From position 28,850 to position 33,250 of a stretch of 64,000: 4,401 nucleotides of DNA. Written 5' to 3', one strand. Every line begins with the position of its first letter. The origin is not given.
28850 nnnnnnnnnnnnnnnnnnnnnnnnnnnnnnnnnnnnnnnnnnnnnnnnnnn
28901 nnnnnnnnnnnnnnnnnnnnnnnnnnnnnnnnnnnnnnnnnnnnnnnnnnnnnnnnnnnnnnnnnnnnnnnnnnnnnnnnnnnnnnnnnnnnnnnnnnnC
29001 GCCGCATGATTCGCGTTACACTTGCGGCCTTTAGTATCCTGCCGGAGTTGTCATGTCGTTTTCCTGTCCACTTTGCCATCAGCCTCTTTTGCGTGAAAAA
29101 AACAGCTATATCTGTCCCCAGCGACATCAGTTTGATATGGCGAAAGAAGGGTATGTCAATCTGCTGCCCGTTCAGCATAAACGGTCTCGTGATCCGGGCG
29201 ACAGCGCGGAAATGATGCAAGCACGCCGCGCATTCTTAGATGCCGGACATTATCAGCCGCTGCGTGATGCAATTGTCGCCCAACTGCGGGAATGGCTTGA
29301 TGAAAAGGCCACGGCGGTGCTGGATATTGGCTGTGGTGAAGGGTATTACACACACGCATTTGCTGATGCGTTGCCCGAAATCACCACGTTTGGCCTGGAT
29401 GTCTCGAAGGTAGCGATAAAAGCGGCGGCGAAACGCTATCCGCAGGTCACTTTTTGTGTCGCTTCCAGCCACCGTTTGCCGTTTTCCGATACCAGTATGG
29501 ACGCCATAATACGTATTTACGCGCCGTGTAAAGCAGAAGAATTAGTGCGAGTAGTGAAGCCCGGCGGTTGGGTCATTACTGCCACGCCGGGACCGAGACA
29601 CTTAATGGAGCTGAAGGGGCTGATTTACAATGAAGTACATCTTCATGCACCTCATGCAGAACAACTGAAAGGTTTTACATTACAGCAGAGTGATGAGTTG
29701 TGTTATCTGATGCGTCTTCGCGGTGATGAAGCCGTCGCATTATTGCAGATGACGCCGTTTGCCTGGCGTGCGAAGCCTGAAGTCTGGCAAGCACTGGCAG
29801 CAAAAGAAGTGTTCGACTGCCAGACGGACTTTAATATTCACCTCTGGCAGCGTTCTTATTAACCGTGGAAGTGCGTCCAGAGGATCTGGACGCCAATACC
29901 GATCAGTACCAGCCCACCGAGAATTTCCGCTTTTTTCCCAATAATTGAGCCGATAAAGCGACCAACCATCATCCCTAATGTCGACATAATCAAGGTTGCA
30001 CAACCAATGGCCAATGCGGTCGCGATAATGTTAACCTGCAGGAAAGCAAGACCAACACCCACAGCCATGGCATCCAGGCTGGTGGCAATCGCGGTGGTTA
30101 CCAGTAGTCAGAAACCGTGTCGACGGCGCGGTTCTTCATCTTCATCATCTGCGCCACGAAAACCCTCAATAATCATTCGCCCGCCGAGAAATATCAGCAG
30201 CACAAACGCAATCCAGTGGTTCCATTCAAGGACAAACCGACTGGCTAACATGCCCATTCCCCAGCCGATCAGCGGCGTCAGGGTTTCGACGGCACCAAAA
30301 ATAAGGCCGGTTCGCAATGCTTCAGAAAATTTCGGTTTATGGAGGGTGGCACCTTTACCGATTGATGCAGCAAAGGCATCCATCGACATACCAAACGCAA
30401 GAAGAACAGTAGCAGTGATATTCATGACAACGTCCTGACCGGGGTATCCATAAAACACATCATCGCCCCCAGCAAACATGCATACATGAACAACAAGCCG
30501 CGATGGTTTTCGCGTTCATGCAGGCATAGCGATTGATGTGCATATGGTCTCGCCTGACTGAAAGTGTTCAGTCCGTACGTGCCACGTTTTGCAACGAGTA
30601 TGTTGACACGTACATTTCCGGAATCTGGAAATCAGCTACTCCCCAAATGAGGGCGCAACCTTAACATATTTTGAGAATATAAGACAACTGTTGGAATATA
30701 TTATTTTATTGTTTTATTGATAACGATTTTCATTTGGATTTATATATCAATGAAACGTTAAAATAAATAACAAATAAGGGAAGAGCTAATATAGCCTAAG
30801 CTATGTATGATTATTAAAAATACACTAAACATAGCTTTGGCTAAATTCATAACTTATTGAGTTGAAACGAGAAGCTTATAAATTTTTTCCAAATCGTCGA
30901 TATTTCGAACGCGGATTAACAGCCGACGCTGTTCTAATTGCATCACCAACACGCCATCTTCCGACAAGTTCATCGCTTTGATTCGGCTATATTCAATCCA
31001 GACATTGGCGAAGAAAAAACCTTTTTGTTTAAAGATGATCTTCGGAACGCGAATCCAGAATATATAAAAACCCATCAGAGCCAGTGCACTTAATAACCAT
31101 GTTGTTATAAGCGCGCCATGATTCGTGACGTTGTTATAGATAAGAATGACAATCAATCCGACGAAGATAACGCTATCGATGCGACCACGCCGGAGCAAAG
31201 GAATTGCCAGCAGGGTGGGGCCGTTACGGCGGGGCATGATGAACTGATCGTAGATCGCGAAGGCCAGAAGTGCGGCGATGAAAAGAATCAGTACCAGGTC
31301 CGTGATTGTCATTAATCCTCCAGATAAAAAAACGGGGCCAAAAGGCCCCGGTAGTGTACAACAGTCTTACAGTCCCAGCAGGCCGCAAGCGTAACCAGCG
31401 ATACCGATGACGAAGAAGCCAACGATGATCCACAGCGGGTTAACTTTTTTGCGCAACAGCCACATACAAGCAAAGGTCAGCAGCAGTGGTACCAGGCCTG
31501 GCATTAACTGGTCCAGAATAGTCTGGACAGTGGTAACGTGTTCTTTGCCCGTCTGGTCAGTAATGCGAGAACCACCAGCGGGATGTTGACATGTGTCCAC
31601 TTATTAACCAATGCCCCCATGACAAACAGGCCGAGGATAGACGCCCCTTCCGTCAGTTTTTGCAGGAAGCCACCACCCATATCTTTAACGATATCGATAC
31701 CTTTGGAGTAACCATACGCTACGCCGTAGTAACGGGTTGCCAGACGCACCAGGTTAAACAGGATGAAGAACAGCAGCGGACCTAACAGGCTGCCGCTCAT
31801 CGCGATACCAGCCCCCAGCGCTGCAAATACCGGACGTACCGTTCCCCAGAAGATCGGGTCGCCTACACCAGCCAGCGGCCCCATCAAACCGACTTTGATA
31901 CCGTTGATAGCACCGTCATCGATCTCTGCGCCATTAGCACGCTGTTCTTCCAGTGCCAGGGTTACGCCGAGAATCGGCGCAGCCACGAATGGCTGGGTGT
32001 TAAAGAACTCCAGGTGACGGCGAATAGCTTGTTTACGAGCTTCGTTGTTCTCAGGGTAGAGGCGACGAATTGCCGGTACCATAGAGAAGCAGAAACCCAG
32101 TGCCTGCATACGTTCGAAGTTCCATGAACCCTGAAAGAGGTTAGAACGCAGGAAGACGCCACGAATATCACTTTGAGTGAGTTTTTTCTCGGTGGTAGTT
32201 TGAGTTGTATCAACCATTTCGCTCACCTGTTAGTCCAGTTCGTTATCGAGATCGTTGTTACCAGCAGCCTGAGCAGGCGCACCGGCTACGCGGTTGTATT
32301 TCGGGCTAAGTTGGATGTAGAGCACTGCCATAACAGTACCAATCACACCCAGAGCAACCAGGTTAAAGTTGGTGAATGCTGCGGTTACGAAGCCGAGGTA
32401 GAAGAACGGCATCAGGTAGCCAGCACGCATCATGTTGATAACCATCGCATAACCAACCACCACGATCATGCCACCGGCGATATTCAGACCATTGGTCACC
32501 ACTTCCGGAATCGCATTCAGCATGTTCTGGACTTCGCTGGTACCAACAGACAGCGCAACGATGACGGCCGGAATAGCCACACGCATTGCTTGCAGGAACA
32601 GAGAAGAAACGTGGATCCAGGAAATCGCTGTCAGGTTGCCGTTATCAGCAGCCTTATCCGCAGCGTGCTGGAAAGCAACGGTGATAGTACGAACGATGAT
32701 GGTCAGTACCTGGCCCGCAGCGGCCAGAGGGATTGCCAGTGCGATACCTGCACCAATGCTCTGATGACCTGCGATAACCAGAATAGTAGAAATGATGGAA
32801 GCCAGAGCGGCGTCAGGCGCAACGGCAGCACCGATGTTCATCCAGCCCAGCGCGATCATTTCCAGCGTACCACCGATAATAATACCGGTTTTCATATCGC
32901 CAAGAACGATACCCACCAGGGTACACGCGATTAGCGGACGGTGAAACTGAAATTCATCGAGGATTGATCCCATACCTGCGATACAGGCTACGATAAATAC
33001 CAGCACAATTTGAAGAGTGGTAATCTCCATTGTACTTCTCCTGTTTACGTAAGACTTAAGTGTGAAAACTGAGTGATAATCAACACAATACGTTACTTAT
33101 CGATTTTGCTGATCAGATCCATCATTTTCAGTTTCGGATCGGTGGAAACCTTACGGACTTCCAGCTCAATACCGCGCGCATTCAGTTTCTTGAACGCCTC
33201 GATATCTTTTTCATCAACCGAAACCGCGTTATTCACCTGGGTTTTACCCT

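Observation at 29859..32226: Two independent loss-of-function lesions 1.5 kb apart in an otherwise intact locus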

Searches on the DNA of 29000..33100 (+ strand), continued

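Call 35: search_dna_similar(query=window:30075-30144:+, collection=ecoli_genomes, mode=near, max_rows=60, rows=best)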
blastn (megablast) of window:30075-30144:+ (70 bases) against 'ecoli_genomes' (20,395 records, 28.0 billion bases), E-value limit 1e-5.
Records with a match: 5413; places in all: 5413; records where one place covers at least 80% of the query: 5413.
Genomes with a match: 5413 of 5426; with a place that covers at least 80% of the query: 5413. Places per genome that has any: lowest 1, median 1, highest 1. On chromosomes: 5412 places; on plasmids: 1.
Best place of each record, by identity: >=99% 53; 95-99% 5266; 90-95% 94.
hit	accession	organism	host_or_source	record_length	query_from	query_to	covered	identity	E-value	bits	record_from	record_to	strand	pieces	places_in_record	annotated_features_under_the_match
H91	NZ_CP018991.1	Escherichia coli strain Ecol_AZ146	Homo sapiens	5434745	1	70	100%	100.0%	6e-28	130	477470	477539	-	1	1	mntP: manganese efflux pump MntP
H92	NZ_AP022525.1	Escherichia coli strain THO-003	Homo sapiens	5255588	1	70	100%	100.0%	6e-28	130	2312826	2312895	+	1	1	mntP: manganese efflux pump MntP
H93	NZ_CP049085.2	Escherichia coli strain p4A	Homo sapiens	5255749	1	70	100%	100.0%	6e-28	130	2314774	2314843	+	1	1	mntP: manganese efflux pump MntP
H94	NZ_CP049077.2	Escherichia coli strain p11A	Homo sapiens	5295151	1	70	100%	100.0%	6e-28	130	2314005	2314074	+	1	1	mntP: manganese efflux pump MntP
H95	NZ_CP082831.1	Escherichia coli strain SCAID WND1-2021 (1/128)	Homo sapiens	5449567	1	70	100%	100.0%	6e-28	130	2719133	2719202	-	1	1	mntP: manganese efflux pump MntP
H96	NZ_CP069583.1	Escherichia coli strain FDAARGOS_1265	Homo sapiens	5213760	1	70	100%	100.0%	6e-28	130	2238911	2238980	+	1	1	mntP: manganese efflux pump MntP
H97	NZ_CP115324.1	Escherichia coli strain CUVET17-1136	dog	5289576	1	70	100%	100.0%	6e-28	130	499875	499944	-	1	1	mntP: manganese efflux pump MntP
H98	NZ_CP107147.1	Escherichia coli strain R14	human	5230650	1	70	100%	100.0%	6e-28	130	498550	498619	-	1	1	mntP: manganese efflux pump MntP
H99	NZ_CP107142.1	Escherichia coli strain S3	human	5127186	1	70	100%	100.0%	6e-28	130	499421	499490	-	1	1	mntP: manganese efflux pump MntP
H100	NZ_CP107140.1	Escherichia coli strain S4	human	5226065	1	70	100%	100.0%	6e-28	130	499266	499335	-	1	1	mntP: manganese efflux pump MntP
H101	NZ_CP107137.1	Escherichia coli strain S5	human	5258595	1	70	100%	100.0%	6e-28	130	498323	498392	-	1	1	mntP: manganese efflux pump MntP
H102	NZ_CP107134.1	Escherichia coli strain S6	human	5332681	1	70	100%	100.0%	6e-28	130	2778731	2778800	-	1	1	mntP: manganese efflux pump MntP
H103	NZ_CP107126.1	Escherichia coli strain S8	human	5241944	1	70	100%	100.0%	6e-28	130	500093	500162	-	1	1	mntP: manganese efflux pump MntP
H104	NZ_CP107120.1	Escherichia coli strain S12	human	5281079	1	70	100%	100.0%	6e-28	130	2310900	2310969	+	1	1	mntP: manganese efflux pump MntP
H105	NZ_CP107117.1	Escherichia coli strain S13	human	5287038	1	70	100%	100.0%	6e-28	130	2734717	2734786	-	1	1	mntP: manganese efflux pump MntP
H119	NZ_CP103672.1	Escherichia coli O25b:H4-ST131 strain 4433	Homo sapiens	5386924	1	70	100%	100.0%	6e-28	130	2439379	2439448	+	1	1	mntP: manganese efflux pump MntP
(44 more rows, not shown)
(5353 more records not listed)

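Call 42: search_rna_families(source=window, start=30300, end=30900, threshold=evalue, max_evalue=1)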
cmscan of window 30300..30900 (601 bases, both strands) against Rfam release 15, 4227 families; matches with E-value up to 1: 5.
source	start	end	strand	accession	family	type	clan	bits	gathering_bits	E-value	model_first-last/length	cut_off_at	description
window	30556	30652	-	RF00080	Manganese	Cis-reg; riboswitch;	-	40.9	45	1.2e-09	1-177/177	no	Manganese Mn2+ riboswitch aptamer (yybP-ykoY)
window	30777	30857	-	RF00724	mir-282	Gene; miRNA;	-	23.4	55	0.057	1-92/92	no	mir-282 microRNA precursor family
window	30778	30858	+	RF00724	mir-282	Gene; miRNA;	-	22.2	55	0.12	1-92/92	no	mir-282 microRNA precursor family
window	30786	30849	-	RF03938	mir-4662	Gene; miRNA;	-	20.1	97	0.3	1-67/67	no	mir-4662 microRNA precursor family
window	30823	30900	-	RF00040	rne5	Cis-reg;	-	11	180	0.74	257-333/333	5'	RNase E 5' UTR element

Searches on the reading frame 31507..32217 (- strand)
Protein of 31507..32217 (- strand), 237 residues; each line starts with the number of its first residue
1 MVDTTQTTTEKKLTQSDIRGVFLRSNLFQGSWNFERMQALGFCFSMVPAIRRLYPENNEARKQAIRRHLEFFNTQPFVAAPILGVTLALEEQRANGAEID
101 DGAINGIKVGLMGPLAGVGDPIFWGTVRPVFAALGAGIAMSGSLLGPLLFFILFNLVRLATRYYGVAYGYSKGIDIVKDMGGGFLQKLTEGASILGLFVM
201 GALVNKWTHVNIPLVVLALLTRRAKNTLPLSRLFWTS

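Call 15: list_cluster_members(proteins=[window:31507-32217:-, window:31507-32226:-, window:30111-30425:-, window:29862-30068:-, window:31370-31600:-])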
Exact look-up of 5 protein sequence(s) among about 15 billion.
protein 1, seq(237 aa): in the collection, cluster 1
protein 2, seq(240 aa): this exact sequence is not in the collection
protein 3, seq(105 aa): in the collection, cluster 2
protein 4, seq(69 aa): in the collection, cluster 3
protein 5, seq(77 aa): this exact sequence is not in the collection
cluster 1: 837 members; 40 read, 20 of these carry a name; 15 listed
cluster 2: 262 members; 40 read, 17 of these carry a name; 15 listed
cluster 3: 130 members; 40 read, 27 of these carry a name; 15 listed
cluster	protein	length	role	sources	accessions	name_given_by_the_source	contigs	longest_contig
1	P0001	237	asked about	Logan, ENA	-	-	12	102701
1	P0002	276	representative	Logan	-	-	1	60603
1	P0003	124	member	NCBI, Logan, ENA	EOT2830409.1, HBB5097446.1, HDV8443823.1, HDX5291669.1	DUF986 family protein, partial [Escherichia coli]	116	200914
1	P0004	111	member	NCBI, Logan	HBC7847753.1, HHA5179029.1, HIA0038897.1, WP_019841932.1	TPA: DUF986 family protein, partial [Escherichia coli]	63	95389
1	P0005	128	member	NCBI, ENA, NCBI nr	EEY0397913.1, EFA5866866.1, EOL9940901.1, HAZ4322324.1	DUF986 family protein, partial [Escherichia coli] | DUF986 domain-containing protein [Escherichia coli O157:H7]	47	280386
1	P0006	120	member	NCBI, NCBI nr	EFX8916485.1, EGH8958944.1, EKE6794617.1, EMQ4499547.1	DUF986 family protein, partial [Shigella flexneri] | DUF986 domain-containing protein [Shigella flexneri]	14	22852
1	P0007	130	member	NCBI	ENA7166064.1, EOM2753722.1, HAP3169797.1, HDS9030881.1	DUF986 family protein, partial [Escherichia coli]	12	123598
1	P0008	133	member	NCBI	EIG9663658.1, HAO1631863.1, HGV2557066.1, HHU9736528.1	TPA: DUF986 family protein, partial [Escherichia coli]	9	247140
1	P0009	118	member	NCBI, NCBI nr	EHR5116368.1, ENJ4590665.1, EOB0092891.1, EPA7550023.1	DUF986 family protein, partial [Shigella flexneri] | DUF986 domain-containing protein [Shigella flexneri]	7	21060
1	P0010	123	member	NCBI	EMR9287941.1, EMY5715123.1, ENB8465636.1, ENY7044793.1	DUF986 family protein, partial [Shigella flexneri]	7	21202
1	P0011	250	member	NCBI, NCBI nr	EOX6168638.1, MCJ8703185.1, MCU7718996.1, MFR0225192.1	PTS mannose transporter subunit IID, partial [Escherichia coli] | PTS mannose transporter subunit IID [Escherichia coli]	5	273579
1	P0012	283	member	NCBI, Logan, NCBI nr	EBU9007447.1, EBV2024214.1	PTS mannose transporter subunit IID [Salmonella enterica subsp. enterica serovar ...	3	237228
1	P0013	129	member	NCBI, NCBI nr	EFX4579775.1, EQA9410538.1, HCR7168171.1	DUF986 domain-containing protein, partial [Shigella flexneri] | DUF986 domain-containing protein [Shigella flexneri]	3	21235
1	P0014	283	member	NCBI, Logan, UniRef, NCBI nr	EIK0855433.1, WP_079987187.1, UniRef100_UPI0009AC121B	PTS mannose transporter subunit IID [Salmonella enterica] | PTS mannose transporter subunit IID n=1 Tax=Salmonella enterica TaxID=28901 ...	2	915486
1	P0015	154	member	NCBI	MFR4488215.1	MAG: DUF986 family protein [Escherichia coli]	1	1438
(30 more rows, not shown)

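Call 17: find_encoding_contigs(protein=P0001, flank=10000, max_places=10)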
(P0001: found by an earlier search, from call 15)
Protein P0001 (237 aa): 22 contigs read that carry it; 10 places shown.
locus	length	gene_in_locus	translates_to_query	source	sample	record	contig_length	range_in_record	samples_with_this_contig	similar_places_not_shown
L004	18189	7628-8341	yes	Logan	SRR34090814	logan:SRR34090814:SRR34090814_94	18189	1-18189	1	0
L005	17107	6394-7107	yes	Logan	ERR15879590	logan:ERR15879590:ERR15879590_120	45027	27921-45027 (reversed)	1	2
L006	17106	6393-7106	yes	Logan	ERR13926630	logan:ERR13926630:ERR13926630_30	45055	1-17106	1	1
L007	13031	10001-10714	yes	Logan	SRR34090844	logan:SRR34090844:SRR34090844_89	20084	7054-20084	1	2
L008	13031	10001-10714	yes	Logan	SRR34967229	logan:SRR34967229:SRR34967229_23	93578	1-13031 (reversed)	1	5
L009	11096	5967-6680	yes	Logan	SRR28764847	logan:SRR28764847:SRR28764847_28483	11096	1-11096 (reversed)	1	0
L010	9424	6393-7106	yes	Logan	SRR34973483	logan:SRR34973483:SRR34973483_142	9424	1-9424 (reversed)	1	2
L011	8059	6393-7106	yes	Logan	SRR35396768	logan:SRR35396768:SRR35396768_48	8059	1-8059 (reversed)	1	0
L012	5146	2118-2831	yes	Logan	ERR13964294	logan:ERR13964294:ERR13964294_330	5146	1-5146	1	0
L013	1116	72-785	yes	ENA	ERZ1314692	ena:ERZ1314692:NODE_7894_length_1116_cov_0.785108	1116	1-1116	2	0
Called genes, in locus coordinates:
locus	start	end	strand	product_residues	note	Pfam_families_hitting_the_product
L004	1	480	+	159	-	PF00293:NUDIX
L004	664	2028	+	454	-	PF03315:SDH_beta, PF03313:SDH_alpha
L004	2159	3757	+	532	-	PF12792:CSS-motif, PF00563:EAL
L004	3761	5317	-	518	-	PF03741:TerC, PF00571:CBS (faint), PF03471:CorC_HlyC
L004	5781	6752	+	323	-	PF03610:EIIA-man, PF03830:PTSIIB_sorb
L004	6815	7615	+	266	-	PF03609:EII-Sor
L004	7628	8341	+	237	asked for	PF03613:EIID-AGA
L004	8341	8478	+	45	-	PF03613:EIID-AGA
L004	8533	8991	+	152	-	PF06173:DUF986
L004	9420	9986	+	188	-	PF02659:Mntp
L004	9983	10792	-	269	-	PF21302:Zn_ribbon_RlmA, PF01209:Ubie_methyltran (faint), PF13489:Methyltransf_23 (faint), PF05175:MTS (weak), PF13847:Methyltransf_31, PF08241:Methyltransf_11, PF08242:Methyltransf_12, PF13649:Methyltransf_25, +1 more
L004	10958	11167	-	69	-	PF00313:CSD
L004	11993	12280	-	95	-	PF13974:YebO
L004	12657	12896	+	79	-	PF13996:YobH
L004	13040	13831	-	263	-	PF09339:HTH_IclR, PF01614:IclR_C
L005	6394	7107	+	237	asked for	PF03613:EIID-AGA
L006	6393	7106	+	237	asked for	PF03613:EIID-AGA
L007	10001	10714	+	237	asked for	PF03613:EIID-AGA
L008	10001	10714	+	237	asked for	PF03613:EIID-AGA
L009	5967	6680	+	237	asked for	PF03613:EIID-AGA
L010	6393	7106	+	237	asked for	PF03613:EIID-AGA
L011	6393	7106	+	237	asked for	PF03613:EIID-AGA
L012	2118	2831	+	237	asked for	PF03613:EIID-AGA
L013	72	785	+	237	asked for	PF03613:EIID-AGA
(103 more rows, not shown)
